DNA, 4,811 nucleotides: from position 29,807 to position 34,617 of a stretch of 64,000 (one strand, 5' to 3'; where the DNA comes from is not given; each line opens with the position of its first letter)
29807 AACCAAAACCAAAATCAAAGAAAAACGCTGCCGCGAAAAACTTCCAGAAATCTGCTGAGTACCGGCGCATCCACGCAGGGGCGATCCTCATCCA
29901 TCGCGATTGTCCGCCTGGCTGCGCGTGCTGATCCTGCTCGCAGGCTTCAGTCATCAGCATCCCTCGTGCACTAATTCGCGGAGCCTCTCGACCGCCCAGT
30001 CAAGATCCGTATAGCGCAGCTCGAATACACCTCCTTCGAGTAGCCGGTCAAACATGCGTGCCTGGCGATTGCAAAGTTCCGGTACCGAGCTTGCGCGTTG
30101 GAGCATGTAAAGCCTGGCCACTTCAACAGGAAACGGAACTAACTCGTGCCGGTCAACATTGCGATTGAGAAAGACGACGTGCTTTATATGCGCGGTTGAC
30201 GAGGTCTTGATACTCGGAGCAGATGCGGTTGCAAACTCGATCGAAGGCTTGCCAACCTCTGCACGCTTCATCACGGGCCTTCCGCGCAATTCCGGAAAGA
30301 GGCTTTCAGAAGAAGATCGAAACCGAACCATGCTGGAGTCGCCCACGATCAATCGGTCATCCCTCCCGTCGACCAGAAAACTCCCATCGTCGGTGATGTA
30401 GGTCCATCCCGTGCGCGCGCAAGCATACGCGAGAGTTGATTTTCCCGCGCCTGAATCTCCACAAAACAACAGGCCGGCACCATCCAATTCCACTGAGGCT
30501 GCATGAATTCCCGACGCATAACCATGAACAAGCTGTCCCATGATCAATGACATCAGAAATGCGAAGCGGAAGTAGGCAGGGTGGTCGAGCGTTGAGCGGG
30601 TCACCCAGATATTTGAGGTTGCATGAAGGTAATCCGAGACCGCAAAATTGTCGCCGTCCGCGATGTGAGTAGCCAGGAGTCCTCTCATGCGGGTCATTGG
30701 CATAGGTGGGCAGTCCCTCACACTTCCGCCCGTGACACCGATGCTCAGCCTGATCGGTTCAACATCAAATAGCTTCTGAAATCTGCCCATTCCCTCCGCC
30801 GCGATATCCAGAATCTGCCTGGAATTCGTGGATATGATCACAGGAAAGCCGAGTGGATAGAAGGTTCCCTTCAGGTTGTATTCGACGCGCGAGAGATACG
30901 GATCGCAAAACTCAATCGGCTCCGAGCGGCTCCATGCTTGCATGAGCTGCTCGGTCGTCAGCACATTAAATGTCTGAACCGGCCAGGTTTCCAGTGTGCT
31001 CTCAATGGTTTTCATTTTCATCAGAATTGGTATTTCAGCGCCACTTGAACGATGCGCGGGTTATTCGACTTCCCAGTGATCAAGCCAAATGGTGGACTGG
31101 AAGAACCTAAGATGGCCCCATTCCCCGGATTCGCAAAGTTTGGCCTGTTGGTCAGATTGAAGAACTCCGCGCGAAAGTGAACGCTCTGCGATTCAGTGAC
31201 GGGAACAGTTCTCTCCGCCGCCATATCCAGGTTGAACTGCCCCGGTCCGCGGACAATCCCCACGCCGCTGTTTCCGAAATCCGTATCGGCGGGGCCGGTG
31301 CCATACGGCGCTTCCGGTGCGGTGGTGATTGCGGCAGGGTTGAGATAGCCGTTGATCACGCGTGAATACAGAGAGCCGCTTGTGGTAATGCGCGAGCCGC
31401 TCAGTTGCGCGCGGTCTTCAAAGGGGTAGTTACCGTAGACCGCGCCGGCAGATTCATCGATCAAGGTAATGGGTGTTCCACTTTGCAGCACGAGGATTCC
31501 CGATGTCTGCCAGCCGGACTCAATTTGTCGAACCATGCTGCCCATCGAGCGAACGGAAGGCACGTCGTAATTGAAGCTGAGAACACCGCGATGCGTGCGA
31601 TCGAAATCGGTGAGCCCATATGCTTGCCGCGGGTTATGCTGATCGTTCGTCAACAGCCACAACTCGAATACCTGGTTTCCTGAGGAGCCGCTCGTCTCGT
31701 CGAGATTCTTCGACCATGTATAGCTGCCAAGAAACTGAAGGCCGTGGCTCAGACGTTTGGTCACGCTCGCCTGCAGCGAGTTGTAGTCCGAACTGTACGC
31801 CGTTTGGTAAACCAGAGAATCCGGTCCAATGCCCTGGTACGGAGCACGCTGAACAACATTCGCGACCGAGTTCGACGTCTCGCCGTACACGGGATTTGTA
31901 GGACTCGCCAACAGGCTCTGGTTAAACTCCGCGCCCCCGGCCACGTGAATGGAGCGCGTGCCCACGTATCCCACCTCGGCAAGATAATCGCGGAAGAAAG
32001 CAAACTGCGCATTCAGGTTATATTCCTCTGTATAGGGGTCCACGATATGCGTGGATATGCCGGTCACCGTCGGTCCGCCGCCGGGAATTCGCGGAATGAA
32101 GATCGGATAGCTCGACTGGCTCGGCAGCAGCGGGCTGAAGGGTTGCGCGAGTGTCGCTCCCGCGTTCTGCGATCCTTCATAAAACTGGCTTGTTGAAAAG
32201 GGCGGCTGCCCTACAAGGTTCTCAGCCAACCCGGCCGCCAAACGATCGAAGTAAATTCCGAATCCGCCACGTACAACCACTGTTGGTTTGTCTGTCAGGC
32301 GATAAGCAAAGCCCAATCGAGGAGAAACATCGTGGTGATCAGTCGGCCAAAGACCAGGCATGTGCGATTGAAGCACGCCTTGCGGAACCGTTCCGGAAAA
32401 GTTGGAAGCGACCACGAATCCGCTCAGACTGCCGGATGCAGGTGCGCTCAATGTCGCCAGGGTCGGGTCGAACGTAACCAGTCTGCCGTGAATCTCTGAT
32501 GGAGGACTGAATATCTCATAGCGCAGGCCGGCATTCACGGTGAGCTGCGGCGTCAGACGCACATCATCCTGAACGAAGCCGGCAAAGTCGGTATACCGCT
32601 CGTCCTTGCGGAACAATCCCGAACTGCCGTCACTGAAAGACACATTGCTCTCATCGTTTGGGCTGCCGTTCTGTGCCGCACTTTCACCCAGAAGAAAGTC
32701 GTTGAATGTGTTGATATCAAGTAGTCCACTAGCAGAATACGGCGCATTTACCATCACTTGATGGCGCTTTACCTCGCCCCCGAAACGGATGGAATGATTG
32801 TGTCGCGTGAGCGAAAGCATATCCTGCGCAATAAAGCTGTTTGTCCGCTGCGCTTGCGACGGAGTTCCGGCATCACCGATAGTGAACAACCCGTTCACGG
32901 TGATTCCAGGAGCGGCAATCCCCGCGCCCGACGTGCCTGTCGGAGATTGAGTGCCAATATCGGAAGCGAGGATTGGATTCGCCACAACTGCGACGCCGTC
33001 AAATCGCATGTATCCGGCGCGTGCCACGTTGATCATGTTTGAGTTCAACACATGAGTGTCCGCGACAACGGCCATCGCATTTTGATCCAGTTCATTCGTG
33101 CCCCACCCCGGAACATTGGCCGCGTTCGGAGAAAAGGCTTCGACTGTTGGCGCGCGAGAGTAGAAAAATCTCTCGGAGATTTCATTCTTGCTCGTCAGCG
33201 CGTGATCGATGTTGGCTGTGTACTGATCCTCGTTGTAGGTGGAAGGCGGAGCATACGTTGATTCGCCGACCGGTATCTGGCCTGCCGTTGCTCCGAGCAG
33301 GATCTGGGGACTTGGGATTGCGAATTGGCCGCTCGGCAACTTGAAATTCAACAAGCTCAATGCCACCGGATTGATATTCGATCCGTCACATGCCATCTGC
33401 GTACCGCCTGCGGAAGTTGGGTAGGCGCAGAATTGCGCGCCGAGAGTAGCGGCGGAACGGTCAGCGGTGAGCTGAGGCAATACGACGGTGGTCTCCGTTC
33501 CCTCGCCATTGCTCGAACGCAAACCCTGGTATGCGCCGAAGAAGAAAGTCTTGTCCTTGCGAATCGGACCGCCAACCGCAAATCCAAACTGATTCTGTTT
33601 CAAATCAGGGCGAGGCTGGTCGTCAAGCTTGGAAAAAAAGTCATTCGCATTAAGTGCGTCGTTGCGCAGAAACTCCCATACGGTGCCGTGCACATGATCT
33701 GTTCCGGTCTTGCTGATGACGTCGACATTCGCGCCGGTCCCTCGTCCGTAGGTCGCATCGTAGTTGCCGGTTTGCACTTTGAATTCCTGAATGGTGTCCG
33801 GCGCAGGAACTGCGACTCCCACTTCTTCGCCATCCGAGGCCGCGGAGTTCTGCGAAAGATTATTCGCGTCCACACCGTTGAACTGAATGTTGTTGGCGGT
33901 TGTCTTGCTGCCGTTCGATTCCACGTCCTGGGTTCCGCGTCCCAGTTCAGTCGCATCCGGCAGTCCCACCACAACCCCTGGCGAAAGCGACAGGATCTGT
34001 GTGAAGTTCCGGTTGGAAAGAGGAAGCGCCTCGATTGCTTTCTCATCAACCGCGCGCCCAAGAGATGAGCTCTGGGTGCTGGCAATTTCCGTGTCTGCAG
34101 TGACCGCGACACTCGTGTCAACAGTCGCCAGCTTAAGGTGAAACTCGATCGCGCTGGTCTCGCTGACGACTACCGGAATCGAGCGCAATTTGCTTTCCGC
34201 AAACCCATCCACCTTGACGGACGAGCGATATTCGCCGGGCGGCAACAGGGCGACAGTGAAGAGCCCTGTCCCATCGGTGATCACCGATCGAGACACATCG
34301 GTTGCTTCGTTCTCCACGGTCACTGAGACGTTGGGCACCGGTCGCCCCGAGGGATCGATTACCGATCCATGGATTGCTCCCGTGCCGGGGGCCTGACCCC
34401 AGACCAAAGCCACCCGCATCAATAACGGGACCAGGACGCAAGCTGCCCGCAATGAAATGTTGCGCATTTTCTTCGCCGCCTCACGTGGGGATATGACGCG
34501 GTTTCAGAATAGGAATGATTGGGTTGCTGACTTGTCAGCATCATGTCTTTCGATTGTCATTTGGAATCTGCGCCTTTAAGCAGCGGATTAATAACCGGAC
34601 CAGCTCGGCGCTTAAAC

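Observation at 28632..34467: Translationally coupled TonB receptor - HPr-kinase-like kinase - MFS operon inside a polysaccharide locus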

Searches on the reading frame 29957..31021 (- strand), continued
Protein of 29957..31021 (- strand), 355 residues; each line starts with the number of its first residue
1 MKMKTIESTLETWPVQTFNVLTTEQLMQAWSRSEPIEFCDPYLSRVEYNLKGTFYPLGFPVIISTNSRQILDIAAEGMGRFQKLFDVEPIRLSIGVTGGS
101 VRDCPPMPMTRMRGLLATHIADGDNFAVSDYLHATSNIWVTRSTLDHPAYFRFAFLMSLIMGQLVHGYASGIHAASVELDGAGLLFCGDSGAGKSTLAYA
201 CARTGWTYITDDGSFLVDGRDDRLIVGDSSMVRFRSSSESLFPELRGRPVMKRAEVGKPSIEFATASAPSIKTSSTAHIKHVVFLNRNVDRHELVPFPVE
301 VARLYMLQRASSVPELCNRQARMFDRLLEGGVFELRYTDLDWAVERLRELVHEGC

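Call 56: search_protein_families(library=ncbifam, proteins=[L088:566-2146:+, L088:2124-4181:+, L088:6253-6690:+, L088:7023-7442:+, L088:7426-7929:+, L088:7878-8561:+, L088:8551-9630:+, L088:10906-12474:+, L087:5764-6684:+, L087:6702-7703:+], max_evalue=0.001)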
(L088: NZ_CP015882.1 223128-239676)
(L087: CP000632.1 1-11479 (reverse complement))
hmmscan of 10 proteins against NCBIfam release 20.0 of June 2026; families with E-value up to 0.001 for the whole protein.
L088:566-2146:+ (527 aa): 31 families (the best 25 are shown)
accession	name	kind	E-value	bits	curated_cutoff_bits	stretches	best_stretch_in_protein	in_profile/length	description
NF006799.0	PRK09302.1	equivalog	4.8e-82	276.1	408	1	28-514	7-493/515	circadian clock protein KaiC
TIGR03880.1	KaiC_arch_3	hypoth_equivalog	9.5e-55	185.6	249.45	2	279-491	1-216/224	KaiC domain-containing protein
TIGR02655.1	circ_KaiC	equivalog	5.2e-50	170.5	546.25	1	33-510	2-479/484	circadian clock protein KaiC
TIGR03877.1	thermo_KaiC_1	hypoth_equivalog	3.6e-40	137.9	307.25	2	31-260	1-234/238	KaiC domain-containing protein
TIGR03881.1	KaiC_arch_4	hypoth_equivalog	1e-39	136.6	247.8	2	34-238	3-207/231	KaiC domain-containing protein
NF004723.0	PRK06067.1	subfamily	2.5e-24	86.1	194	2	270-477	10-218/243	flagellar accessory protein FlaH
NF052589.1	ArlH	equivalog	1.1e-21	77.6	215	1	282-479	8-210/229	archaellum protein ArlH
TIGR00416.1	sms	equivalog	8.5e-19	67.6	403.05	2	271-477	71-265/454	DNA repair protein RadA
TIGR02237.1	recomb_radB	equivalog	1.6e-15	57.6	172.4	2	283-490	1-209/210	DNA repair and recombination protein RadB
NF006861.0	PRK09361.1-1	equivalog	3.7e-15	56.1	278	2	275-344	4-70/235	DNA repair and recombination protein RadB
NF004629.0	PRK05973.1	equivalog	1.7e-11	43.6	156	1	48-116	60-128/237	DNA helicase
TIGR03600.1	phage_DnaB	exception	4.4e-11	42.4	498.65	1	28-106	171-249/421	phage replicative helicase, DnaB family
TIGR03878.1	thermo_KaiC_2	hypoth_equivalog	5.3e-11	42.3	232.2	2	47-162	31-140/259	KaiC domain-containing protein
NF003301.0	PRK04301.1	equivalog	5.5e-11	42.2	259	2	266-316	75-123/316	DNA repair and recombination protein RadA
TIGR02012.1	tigrfam_recA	equivalog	1.8e-09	37.4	325.3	1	267-393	27-142/321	recombinase RecA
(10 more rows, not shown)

L088:2124-4181:+ (686 aa): 98 families (the best 25 are shown)
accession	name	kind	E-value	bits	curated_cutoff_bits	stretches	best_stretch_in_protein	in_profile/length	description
NF010076.0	PRK13557.1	subfamily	1.7e-93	313.9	631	1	304-684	143-535/540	histidine kinase famiy protein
NF046020.1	HisKinCckABruc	equivalog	2.9e-87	293.4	1000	1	278-682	433-867/868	cell cycle histidine kinase CckA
NF010411.0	PRK13837.1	equivalog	1.4e-76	258.1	647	1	267-682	392-812/828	two-component system VirA-like sensor kinase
NF046026.1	HisKinCckACaul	equivalog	1.9e-76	257.7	1000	1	296-654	274-644/678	cell cycle histidine kinase CckA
NF052573.1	HisKinEspAMyxo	equivalog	4.3e-54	183.8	1400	2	297-637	357-699/755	serine histidine kinase EspA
NF052574.1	HisKinEspCMyxo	equivalog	5e-45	153.9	1200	1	304-643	397-738/785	serine histidine kinase EspC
NF008468.0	PRK11360.1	equivalog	3.1e-43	148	646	1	302-550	374-611/616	two-component system sensor histidine kinase AtoS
TIGR02956.1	TMAO_torS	equivalog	2e-35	122.2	676.5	1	273-643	415-777/967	TMAO reductase system sensor histidine kinase/response regulator TorS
NF007688.0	PRK10364.1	equivalog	4.8e-35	121.2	479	1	229-548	146-452/460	two-component system sensor histidine kinase ZraS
NF041777.1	sens_FixL_Rhizob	equivalog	2.2e-33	115.6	850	2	161-277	3-119/485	sensor protein FixL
NF047466.1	hybrid_RR_LvrB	exception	9.4e-33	113.9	500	1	294-547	123-376/377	hybrid histidine kinase/response regulator LvrB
NF011874.0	PRK15347.1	equivalog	6e-29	100.7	852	2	281-562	371-629/921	two component system sensor kinase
NF008302.0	PRK11091.1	equivalog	3.5e-27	94.9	838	1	385-648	347-605/779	aerobic respiration two-component sensor histidine kinase ArcB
NF038348.1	T2SS_HK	subfamily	4e-23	81.7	450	2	362-547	400-573/574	histidine kinase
NF008312.0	PRK11100.1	equivalog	1.3e-22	80.3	356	1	276-547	210-474/477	two-component system sensor histidine kinase CreC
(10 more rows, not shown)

L088:6253-6690:+ (146 aa): 0 families

L088:7023-7442:+ (140 aa): 0 families

L088:7426-7929:+ (168 aa): 0 families

L088:7878-8561:+ (228 aa): 6 families
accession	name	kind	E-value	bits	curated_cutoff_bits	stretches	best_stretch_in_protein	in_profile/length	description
TIGR04352.1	HprK_rel_A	equivalog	9.4e-19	67.6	200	1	44-224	96-280/280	HprK-related kinase A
TIGR04355.1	HprK_rel_B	hypoth_equivalog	1.1e-06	28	200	1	47-95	147-195/351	HprK-related kinase B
NF003883.0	PRK05428.2-1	equivalog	2.4e-05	23.8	252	1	43-98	14-71/189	HPr kinase/phosphorylase-related protein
TIGR00679.1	hpr-ser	equivalog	8.7e-05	21.9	240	1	39-91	126-178/300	HPr(Ser) kinase/phosphatase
TIGR04249.1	SCM_chp_ScmC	equivalog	9.4e-05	21.9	125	1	45-91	126-171/292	SynChlorMet cassette protein ScmC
TIGR02525.1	plasmid_TraJ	equivalog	0.00017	20.7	368.3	1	37-77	131-170/372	plasmid transfer ATPase TraJ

L088:8551-9630:+ (360 aa): 0 families

L088:10906-12474:+ (523 aa): 4 families
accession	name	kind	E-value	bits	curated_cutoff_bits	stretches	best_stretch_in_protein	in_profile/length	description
NF033546.1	transpos_IS21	equivalog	3.3e-84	282.9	160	1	25-335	1-294/294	IS21 family transposase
NF038385.1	IS66_access_TnpA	equivalog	2e-08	34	150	1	21-90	5-72/190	IS66-like element accessory protein TnpA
NF033577.2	transpos_IS481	equivalog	3.2e-07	30.1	224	0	23-63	4-44/284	IS481 family transposase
TIGR02937.1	sigma70-ECF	superfamily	1.2e-05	25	42.9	1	22-58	123-159/165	sigma-70 family RNA polymerase sigma factor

L087:5764-6684:+ (307 aa): 2 families
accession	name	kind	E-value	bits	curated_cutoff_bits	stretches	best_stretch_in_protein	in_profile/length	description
TIGR04352.1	HprK_rel_A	equivalog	3e-08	33.1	200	1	93-151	88-146/280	HprK-related kinase A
TIGR04355.1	HprK_rel_B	hypoth_equivalog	6.5e-05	22.2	200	1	102-159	145-201/351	HprK-related kinase B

L087:6702-7703:+ (334 aa): 7 families
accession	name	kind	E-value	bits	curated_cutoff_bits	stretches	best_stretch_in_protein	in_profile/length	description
TIGR01064.1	pyruv_kin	equivalog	7.5e-35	120.3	306.4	1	10-271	12-278/476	pyruvate kinase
NF004491.0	PRK05826.1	subfamily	1.6e-32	112.6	432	1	14-271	20-281/477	pyruvate kinase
NF004978.0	PRK06354.1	subfamily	9.8e-26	90.3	462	1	6-273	15-287/590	pyruvate kinase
NF004886.0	PRK06247.1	subfamily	5e-25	88.1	623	1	13-310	19-316/476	pyruvate kinase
NF006664.0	PRK09206.1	equivalog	8.2e-19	67.5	686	1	5-256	8-264/470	pyruvate kinase PykF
NF005234.0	PRK06739.1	equivalog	1.4e-16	60.4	564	1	6-307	8-308/352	pyruvate kinase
NF011314.0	PRK14725.1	equivalog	4.4e-15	55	642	1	75-275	332-547/614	pyruvate kinase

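Call 65: find_homologous_proteins(query=L084:9908-10951:+, max_evalue=0.001)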
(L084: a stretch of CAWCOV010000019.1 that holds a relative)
Query L084:9908-10951:+ (348 aa): 3845 proteins with E <= 0.001 among 8000 candidates; the best 120 are listed.
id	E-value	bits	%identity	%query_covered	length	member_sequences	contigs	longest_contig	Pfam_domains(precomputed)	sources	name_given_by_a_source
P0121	3.3e-225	765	100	96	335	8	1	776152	PF07475.18,PF27840.1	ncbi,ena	-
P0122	1.7e-189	647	84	96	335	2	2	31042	PF07475.18,PF27840.1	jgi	jgi:hypothetical protein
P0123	5.1e-189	646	83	97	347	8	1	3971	PF07475.18,PF27840.1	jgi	-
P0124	4.5e-185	633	83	96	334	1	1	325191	PF07475.18,PF27840.1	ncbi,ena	-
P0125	2.4e-182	624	81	96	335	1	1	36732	PF07475.18,PF27840.1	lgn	-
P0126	6.3e-176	603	81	95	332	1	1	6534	PF07475.18,PF27840.1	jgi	jgi:hypothetical protein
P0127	3.2e-170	584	79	93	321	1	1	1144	PF07475.18,PF27840.1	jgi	-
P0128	5.5e-169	580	75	96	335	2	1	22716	PF07475.18,PF27840.1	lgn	-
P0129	3.1e-168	577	79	93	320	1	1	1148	PF07475.18,PF27840.1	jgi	jgi:hypothetical protein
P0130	9.8e-138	477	66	93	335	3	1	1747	PF07475.18,PF27840.1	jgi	jgi:hypothetical protein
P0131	7.9e-131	454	62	94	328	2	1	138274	PF07475.18,PF27840.1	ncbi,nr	ncbi:MAG TPA: hypothetical protein VM554_14120 [Acidisarcina sp.]|nr:hypothetical protein [Acidisarc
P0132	8.4e-130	451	61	96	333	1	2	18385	PF07475.18,PF27840.1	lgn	-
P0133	4.9e-119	416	65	82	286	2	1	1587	PF07475.18,PF27840.1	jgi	jgi:hypothetical protein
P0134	1.4e-118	414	58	96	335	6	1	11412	PF07475.18,PF27840.1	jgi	jgi:hypothetical protein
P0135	1.7e-116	407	56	93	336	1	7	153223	PF07475.18,PF27840.1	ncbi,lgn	-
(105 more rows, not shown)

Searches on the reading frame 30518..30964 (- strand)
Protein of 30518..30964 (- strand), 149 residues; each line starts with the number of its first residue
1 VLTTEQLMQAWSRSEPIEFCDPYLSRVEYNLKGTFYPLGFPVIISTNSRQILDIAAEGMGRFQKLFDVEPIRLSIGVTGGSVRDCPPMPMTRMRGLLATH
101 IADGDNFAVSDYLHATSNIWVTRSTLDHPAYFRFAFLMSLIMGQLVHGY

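Call 66: predict_structure(alignment_id=A2)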
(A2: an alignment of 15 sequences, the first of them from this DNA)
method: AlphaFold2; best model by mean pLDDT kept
length: 149 residues; sequences in the alignment: 15
mean_pLDDT: 88.3   pTM: 0.78
mean pLDDT of the five models: 88.3, 86.7, 78.1, 77.5, 72.3
residues with pLDDT >= 90: 105; 70-90: 25; 50-70: 19; < 50: 0
segments of 3 or more residues with pLDDT < 50: none
pLDDT, mean of each block of 10 residues (from residue 1): 69 65 70 96 97 94 94 91 85 94 94 96 93 96 90
secondary structure, 60 per line:
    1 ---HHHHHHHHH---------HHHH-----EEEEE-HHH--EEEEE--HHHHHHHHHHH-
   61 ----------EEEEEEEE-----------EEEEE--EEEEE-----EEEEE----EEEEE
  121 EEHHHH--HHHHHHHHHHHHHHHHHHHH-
elements in order: H4-12 H22-25 E31-35 E42-46 H49-59 E71-78 E90-94 E97-101 E107-111 E116-122 H123-126 H129-148

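Call 68: fold_search(model_id=the predicted structure, library=pdb)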
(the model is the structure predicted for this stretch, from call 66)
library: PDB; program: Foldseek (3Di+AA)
matches with E <= 10: 242; with E <= 0.001: 0
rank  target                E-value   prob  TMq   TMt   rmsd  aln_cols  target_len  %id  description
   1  3zm2                  2.1e-01  0.08  0.16  0.12  11.6       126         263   13  Catalytic domain of human SHP2 (released 2014-04-23)
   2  5gq0_A                5.1e-01  0.33  0.18  0.09   7.6        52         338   15  Crystal structure of the Epithiospecifier Protein, ESP from Arabidopsis thaliana (released 2016-08-17)
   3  8fpj_A                7.5e-01  0.28  0.20  0.02  10.3        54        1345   11  Co-structure of the Human Metapneunomovirus RNA-dependent RNA polymerase with MRK-1 (released 2023-06-14)
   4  7yot_A                1.2e+00  0.23  0.21  0.03   8.2        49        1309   10  Cryo-EM structure of RNA polymerase in complex with P protein tetramer of Newcastle disease virus (released 2023-02-15)
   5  5msm_B                1.2e+00  0.04  0.15  0.17  13.8       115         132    9  Structure of the Dcc1-Ctf8-Ctf18C Trimer (released 2017-02-15)
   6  6u5o_L                1.3e+00  0.38  0.20  0.02   5.3        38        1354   13  Structure of the Human Metapneumovirus Polymerase bound to the phosphoprotein tetramer (released 2019-09-25)
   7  5xyi_H                1.3e+00  0.05  0.16  0.15  15.9        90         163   10  Small subunit of Trichomonas vaginalis ribosome (released 2017-08-30)
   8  7pzy_E                1.4e+00  0.06  0.13  0.09  14.5        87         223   15  Structure of the vacant Candida albicans 80S ribosome (released 2022-05-18)
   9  5n4a                  1.8e+00  0.44  0.19  0.05   1.3        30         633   17  Crystal structure of Chlamydomonas IFT80 (released 2018-02-28)
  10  6g6n_A                1.8e+00  0.16  0.18  0.09   6.8        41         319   12  Crystal structure of the computationally designed Tako8 protein in C2 (released 2018-11-28)
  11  7xbj_A                1.8e+00  0.06  0.15  0.09   4.3        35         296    6  Txp40, an insecticidal toxin protein from Xenorhabdus nematophila (released 2023-03-29)
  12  2ovp_B                2.2e+00  0.21  0.19  0.07   2.4        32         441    9  Structure of the Skp1-Fbw7 complex (released 2007-04-24)
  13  7q5y_B                2.2e+00  0.02  0.13  0.05  17.3       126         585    6  Structure of NADH:ubichinon oxidoreductase (complex I) of the hyperthermophilic eubacterium Aquifex aeolicus (released 2022-11-16)
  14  1z1w                  2.4e+00  0.09  0.19  0.05   5.2        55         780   11  Crystal structures of the tricorn interacting facor F3 from Thermoplasma acidophilum, a zinc aminopeptidase in three dif (released 2005-05-31)
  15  8q7z_Ac               2.4e+00  0.05  0.16  0.11  14.2        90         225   13  Structure of the G. gallus 80S non-rotated ribosome (released 2024-08-28)
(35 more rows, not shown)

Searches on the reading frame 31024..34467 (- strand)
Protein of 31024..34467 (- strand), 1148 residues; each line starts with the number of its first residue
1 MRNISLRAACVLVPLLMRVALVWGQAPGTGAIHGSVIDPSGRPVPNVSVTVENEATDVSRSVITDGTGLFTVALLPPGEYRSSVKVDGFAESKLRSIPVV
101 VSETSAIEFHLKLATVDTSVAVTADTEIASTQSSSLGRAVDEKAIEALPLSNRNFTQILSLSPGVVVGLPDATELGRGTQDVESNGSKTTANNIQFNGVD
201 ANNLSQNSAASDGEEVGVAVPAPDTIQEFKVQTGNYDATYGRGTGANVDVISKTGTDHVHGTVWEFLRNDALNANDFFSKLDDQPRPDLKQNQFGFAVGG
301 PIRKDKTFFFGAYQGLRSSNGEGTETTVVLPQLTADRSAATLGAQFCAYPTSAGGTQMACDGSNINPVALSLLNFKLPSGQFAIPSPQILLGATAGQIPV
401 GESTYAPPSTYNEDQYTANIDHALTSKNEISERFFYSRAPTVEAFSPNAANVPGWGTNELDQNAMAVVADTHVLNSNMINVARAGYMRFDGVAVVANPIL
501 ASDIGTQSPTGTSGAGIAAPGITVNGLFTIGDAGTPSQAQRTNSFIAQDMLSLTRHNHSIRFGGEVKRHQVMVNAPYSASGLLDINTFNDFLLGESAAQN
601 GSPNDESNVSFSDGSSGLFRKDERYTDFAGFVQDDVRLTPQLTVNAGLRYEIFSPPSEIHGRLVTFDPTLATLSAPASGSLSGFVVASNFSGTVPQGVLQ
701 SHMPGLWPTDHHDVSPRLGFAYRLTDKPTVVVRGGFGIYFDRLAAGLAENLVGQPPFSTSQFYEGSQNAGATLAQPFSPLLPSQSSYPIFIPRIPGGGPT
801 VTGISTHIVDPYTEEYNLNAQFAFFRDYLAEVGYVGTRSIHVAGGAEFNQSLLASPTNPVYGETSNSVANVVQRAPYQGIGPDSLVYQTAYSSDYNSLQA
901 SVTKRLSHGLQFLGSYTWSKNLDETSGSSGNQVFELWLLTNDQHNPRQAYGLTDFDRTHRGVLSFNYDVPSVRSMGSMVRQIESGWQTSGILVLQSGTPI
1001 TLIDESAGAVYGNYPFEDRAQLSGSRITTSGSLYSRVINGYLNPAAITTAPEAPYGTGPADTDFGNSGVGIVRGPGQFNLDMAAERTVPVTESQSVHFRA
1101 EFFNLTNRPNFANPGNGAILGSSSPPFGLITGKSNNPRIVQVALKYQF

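Call 3: search_protein_families(library=pfam, proteins=[window:31024-34467:-], max_evalue=0.01)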
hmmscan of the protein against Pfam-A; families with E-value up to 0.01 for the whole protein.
window:31024-34467:- (1148 aa): 5 families
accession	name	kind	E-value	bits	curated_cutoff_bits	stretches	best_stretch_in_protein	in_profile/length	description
PF25183.1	OMP_b-brl_4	-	5.8e-198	660.6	30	1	252-1141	2-838/838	Outer membrane beta barrel domain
PF13620.12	CarboxypepD_reg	-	2.4e-19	69.9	32.3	1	32-112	2-82/82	Carboxypeptidase regulatory-like domain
PF00593.30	TonB_dep_Rec_b-barrel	-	1e-06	29.3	27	1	562-750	131-249/436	TonB dependent receptor-like, beta-barrel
PF07715.20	Plug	-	1.6e-06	29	23.9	1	139-245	11-104/107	TonB-dependent Receptor Plug Domain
PF13715.12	CarbopepD_reg_2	-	2.7e-05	24.5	32.2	1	32-115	1-78/88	CarboxypepD_reg-like domain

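Call 5: search_protein_families(library=ncbifam, proteins=[window:31024-34467:-], max_evalue=0.01)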
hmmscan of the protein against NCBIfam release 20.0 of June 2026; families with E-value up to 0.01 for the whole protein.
window:31024-34467:- (1148 aa): 0 families

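Call 44: search_solved_structures(query=window:31024-34467:-, max_evalue=0.001)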
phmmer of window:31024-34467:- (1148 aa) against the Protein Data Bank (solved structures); distinct sequences matched with E-value up to 0.001: 0.
